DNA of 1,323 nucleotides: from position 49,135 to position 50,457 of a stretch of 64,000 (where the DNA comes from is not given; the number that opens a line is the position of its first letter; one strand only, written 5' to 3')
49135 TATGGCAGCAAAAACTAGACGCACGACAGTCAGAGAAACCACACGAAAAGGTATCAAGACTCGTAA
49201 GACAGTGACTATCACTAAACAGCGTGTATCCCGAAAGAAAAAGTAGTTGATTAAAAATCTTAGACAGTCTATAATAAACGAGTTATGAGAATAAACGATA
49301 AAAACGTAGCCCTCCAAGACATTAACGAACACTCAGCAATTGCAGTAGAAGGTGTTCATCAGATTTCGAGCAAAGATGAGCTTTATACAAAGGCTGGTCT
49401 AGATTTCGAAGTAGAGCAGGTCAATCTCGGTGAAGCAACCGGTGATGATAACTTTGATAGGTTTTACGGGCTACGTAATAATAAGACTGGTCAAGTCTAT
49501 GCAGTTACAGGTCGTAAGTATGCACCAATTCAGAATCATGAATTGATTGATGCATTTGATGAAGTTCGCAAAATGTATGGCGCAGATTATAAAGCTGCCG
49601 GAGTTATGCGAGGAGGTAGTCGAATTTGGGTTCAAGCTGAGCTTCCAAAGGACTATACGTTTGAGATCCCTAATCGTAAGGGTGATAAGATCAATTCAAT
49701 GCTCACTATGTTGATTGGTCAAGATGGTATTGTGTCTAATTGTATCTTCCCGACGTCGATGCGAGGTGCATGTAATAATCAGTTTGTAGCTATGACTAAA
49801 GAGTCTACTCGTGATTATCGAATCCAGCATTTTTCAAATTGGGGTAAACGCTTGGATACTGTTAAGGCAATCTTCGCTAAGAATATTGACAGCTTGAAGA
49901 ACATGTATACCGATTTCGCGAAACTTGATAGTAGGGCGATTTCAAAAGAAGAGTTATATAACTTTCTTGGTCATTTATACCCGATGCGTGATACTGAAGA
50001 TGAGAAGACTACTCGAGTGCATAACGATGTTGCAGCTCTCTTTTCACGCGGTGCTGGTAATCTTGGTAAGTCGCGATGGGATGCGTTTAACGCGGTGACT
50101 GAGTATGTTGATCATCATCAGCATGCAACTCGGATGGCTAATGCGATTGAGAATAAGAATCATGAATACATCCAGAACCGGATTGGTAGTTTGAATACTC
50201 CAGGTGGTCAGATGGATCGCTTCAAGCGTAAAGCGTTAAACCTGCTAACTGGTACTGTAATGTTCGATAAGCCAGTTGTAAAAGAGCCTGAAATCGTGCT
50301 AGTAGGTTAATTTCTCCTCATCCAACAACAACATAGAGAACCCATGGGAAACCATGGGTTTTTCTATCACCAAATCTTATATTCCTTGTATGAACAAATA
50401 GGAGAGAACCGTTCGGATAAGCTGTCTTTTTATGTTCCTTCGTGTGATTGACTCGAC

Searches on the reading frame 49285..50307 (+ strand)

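Call 9: search_protein_families(library=phrogs, proteins=[window:49285-50307:+], max_evalue=0.001)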
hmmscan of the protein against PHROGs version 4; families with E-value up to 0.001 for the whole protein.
window:49285-50307:+ (341 aa): 1 family
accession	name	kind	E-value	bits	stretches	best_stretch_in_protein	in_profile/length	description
phrog_1221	-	unknown function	1.4e-31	110.9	1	28-320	48-347/355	-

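Call 21: search_protein_families(library=pfam, proteins=[window:49285-50307:+], max_evalue=0.001)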
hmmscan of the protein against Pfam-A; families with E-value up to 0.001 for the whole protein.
window:49285-50307:+ (341 aa): 1 family
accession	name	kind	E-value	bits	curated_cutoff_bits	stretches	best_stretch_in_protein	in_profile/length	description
PF06067.16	DUF932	-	1.8e-31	110.1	23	1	73-286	3-216/227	Domain of unknown function (DUF932)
